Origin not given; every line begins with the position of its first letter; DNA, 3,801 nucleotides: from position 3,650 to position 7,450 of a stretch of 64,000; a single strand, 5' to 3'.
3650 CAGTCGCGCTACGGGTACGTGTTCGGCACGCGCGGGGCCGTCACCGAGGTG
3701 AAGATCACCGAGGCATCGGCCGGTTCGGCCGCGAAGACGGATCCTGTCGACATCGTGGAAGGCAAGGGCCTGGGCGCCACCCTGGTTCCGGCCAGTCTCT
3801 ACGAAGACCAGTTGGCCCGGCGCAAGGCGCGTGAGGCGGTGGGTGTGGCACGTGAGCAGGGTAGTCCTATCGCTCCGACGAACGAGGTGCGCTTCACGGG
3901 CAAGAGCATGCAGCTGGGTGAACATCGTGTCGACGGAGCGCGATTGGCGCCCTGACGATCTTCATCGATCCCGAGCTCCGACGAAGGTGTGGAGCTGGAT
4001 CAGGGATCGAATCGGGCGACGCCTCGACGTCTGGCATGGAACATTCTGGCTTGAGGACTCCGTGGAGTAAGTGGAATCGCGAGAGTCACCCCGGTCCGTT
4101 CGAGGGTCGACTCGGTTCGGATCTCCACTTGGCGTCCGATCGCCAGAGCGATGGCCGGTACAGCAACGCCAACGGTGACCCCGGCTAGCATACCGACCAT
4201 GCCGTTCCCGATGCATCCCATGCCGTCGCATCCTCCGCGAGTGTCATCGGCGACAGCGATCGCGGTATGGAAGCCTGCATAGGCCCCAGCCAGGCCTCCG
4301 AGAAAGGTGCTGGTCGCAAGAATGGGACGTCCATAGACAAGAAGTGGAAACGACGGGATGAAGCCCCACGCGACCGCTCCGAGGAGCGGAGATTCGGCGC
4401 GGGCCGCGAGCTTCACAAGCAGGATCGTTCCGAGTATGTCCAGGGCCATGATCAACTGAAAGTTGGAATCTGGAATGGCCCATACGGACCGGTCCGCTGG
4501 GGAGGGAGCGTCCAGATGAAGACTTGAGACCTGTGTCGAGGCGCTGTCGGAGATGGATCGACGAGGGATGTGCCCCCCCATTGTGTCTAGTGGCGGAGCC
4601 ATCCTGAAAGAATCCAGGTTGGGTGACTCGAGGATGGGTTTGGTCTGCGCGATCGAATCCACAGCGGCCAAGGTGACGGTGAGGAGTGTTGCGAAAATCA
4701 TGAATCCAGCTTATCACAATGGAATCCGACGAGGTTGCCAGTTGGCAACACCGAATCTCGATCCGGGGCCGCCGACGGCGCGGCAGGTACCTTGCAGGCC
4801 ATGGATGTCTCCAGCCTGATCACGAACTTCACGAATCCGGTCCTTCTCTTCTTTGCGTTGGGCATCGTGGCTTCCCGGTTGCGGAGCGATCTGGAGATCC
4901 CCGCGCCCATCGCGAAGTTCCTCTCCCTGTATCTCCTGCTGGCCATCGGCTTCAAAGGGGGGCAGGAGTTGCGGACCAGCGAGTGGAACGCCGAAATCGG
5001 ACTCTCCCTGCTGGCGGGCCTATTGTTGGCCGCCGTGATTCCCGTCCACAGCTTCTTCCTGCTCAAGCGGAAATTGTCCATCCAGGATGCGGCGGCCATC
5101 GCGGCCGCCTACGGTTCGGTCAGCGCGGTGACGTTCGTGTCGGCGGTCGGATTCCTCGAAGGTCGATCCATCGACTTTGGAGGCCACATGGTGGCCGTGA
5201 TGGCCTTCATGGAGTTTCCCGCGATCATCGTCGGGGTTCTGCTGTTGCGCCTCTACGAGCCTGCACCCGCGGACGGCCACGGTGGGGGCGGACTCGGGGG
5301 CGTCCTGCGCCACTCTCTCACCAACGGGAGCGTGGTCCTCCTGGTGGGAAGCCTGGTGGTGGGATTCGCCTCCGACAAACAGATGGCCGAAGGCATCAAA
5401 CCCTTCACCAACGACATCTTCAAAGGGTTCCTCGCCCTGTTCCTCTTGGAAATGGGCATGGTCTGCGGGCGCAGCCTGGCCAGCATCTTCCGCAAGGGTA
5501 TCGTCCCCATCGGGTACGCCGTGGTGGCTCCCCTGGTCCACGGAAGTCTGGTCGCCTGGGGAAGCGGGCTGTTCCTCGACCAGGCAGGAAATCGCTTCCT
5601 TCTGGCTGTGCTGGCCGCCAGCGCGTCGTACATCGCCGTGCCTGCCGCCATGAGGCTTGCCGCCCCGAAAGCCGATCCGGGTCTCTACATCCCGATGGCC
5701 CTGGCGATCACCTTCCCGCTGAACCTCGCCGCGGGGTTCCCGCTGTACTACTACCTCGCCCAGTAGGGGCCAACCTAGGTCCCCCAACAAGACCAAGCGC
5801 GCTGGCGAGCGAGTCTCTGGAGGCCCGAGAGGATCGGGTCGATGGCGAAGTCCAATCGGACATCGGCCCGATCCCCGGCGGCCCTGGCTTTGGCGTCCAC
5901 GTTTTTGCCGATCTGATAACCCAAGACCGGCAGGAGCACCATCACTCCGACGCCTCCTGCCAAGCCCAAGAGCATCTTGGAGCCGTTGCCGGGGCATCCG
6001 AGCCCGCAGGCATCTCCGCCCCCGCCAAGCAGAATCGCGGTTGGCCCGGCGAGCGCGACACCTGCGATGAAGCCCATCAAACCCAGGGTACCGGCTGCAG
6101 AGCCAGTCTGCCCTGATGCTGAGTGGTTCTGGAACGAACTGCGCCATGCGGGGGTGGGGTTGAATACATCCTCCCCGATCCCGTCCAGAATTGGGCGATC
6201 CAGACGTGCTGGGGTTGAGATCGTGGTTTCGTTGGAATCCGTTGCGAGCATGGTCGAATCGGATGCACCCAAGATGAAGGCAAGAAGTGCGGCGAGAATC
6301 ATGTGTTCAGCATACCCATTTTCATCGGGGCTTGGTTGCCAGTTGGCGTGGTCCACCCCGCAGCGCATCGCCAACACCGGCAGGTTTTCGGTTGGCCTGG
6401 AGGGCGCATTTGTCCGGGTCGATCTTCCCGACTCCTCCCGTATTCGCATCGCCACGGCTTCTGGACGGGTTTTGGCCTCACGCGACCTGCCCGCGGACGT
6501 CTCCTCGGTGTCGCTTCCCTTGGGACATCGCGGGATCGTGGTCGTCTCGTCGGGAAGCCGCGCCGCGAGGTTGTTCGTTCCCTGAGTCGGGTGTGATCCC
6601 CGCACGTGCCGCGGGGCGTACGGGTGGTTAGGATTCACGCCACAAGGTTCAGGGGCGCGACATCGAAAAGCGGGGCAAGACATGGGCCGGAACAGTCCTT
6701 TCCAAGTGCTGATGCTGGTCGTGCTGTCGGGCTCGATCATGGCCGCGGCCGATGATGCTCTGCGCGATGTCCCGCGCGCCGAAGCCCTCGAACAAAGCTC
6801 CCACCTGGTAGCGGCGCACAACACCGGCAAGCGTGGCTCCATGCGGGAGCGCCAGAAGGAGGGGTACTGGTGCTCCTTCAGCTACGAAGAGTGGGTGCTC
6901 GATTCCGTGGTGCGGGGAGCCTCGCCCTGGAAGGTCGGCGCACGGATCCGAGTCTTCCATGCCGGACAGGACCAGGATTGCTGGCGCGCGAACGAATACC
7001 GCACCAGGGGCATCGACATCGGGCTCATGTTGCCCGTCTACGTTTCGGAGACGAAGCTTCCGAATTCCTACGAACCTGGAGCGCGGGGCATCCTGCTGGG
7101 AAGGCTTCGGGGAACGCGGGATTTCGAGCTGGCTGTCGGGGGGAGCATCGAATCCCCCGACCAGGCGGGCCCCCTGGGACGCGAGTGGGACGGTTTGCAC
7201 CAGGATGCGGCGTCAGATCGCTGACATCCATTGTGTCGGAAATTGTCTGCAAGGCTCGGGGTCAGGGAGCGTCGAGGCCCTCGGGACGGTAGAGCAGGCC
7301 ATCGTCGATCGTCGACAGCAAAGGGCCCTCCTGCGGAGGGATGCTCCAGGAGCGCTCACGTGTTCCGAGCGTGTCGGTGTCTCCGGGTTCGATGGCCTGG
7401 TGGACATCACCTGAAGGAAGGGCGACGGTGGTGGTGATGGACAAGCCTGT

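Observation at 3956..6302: Lower-GC cassette: SbtA/DUF897-type permease flanked by two paralogous Gly/Cys-rich secreted membrane proteins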

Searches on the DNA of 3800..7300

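Call 59: search_rna_families(source=window, start=3800, end=7300, threshold=evalue, max_evalue=1)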
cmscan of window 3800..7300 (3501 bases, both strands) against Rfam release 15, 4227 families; matches with E-value up to 1: 1.
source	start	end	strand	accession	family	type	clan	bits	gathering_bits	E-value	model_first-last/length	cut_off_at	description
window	6990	7162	-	RF02872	SrbA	Gene; sRNA;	-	16.2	69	0.4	1-235/235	no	sRNA regulator of biofilms A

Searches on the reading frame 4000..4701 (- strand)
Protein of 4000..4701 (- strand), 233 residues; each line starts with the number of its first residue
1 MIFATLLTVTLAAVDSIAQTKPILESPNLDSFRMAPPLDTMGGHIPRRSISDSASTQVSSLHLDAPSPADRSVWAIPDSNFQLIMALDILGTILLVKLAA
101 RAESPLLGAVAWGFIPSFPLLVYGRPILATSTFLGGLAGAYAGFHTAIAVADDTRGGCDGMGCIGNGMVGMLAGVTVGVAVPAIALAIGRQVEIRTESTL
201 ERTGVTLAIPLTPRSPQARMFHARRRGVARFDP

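Call 3: search_protein_families(library=pfam, proteins=[window:4000-4701:-], max_evalue=0.1)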
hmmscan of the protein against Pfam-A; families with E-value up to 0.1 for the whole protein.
window:4000-4701:- (233 aa): 0 families

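Call 7: search_protein_families(library=ncbifam, proteins=[window:4000-4701:-], max_evalue=0.1)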
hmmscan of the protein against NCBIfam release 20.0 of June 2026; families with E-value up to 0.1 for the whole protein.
window:4000-4701:- (233 aa): 1 family
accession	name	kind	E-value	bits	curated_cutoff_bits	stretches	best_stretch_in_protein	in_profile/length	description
NF005900.0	PRK07874.1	equivalog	0.082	13.2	114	1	147-196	4-53/80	ATP synthase F0 subunit C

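Call 9: find_homologous_proteins(query=window:4000-4701:-, max_evalue=0.01)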
Query window:4000-4701:- (233 aa): 1 proteins with E <= 0.01 among 3109 candidates.
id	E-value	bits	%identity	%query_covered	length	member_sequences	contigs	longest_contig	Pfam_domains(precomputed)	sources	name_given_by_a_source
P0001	1.2e-144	497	99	100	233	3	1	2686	-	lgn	-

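Call 13: find_encoding_contigs(protein=P0001, flank=10000, max_places=4)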
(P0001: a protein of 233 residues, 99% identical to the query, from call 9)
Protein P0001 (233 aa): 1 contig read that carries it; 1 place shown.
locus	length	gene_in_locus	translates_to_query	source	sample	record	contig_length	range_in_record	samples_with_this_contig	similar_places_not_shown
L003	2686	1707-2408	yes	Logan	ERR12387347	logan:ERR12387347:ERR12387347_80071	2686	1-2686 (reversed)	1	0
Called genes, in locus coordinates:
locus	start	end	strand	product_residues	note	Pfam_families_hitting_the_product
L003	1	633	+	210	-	?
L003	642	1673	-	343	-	PF05982:Sbt_1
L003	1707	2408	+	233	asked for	-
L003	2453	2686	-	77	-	?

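Call 53: search_protein_families(library=padloc, proteins=[window:4000-4701:-], max_evalue=1)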
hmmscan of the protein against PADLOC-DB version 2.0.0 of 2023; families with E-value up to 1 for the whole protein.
window:4000-4701:- (233 aa): 0 families

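Call 54: search_protein_families(library=phrogs, proteins=[window:4000-4701:-], max_evalue=1)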
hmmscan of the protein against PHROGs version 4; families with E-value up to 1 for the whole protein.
window:4000-4701:- (233 aa): 0 families
